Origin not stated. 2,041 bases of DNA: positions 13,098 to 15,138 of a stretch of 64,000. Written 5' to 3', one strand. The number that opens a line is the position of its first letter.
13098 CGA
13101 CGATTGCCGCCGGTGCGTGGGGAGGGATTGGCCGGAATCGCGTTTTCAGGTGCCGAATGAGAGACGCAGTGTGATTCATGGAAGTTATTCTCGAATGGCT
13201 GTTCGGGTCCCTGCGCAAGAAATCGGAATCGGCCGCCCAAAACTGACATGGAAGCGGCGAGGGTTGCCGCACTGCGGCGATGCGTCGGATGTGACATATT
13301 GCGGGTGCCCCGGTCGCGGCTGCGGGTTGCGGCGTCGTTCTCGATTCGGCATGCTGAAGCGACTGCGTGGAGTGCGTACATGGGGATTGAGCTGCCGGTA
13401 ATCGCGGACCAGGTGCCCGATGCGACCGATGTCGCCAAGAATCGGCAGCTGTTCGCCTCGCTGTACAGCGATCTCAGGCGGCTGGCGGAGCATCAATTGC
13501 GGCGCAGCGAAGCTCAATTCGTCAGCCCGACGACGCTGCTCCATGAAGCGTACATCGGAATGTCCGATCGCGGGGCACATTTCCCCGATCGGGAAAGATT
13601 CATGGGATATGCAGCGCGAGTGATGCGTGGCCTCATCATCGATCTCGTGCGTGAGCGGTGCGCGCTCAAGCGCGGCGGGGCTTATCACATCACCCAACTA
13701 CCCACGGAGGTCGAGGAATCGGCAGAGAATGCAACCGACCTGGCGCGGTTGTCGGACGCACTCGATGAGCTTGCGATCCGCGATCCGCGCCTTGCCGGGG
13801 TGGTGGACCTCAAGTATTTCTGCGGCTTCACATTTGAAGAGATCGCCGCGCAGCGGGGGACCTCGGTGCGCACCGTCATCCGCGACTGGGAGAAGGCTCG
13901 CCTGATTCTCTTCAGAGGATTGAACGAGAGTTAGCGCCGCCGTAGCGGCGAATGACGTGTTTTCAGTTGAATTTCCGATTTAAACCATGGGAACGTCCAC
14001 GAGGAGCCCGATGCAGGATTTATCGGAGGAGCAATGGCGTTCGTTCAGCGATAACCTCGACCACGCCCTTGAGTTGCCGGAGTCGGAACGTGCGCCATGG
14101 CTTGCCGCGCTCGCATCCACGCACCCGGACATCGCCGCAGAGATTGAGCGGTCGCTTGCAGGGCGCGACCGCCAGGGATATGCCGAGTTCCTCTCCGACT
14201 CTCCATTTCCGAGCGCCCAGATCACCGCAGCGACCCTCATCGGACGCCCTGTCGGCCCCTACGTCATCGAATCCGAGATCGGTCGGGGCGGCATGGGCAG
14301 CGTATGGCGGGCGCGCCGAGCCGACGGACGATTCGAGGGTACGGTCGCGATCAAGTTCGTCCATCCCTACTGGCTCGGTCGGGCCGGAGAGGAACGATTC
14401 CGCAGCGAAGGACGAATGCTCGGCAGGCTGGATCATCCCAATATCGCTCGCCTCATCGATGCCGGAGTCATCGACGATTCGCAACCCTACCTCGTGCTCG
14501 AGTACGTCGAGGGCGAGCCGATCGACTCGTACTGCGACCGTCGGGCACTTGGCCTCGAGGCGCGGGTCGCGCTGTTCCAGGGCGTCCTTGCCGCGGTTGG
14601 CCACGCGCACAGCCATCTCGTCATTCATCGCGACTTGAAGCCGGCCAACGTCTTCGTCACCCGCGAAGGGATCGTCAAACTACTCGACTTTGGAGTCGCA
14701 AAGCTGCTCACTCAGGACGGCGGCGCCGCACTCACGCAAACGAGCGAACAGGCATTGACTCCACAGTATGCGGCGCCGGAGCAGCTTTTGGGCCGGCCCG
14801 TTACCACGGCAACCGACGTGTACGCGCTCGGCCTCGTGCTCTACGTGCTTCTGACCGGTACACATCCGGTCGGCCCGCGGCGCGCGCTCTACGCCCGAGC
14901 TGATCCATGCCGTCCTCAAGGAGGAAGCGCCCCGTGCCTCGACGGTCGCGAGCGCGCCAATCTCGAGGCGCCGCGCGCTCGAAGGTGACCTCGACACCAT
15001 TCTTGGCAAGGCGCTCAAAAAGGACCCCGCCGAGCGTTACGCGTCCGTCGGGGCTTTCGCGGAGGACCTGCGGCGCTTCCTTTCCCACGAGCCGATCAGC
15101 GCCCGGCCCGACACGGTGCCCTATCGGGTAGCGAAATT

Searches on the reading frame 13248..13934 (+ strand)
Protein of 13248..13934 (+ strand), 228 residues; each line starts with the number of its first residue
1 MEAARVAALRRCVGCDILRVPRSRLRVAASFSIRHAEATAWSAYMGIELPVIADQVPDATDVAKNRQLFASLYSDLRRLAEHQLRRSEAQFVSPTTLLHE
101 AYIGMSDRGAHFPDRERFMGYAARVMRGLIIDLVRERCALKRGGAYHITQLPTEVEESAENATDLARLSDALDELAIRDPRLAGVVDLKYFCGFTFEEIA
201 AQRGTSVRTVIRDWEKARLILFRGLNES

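Call 43: search_protein_families(library=pfam, proteins=[window:13248-13934:+], max_evalue=0.001)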
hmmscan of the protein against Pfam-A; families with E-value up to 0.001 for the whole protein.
window:13248-13934:+ (228 aa): 2 families
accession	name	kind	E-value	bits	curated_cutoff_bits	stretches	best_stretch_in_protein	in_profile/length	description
PF07638.17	Sigma70_ECF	-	8.3e-33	114.3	21.1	1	60-225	14-183/185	ECF sigma factor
PF08281.18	Sigma70_r4_2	-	0.00018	21.5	25.7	1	185-210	18-43/54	Sigma-70, region 4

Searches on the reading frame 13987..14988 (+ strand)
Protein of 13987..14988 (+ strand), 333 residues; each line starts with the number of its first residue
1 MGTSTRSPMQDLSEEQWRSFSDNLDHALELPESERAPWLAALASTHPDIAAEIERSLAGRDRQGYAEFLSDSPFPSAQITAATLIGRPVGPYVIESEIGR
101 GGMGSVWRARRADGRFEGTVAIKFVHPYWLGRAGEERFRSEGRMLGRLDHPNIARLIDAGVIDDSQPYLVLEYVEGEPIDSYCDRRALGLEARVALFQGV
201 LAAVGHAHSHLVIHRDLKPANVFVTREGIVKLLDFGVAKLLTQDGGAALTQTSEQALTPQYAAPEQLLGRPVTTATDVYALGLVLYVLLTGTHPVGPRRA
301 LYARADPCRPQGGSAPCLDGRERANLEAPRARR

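Call 43: search_protein_families(library=pfam, proteins=[window:13987-14988:+], max_evalue=0.001)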
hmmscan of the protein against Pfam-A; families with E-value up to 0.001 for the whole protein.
window:13987-14988:+ (333 aa): 5 families
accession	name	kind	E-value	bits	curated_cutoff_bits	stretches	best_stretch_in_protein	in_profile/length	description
PF00069.31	Pkinase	-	6.7e-42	144.1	31.7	1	92-296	1-198/263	Protein kinase domain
PF07714.23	PK_Tyr_Ser-Thr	-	8.2e-30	104.4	23.1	1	94-294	3-204/258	Protein tyrosine and serine/threonine kinase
PF03109.22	ABC1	-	2.7e-09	37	22.9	1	166-252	142-228/244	ABC1 atypical kinase-like domain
PF14531.12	Kinase-like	-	9.7e-05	22.2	25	1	184-297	138-253/289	Kinase-like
PF01636.29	APH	-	0.00094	19.4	23.2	0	207-238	165-197/239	Phosphotransferase enzyme family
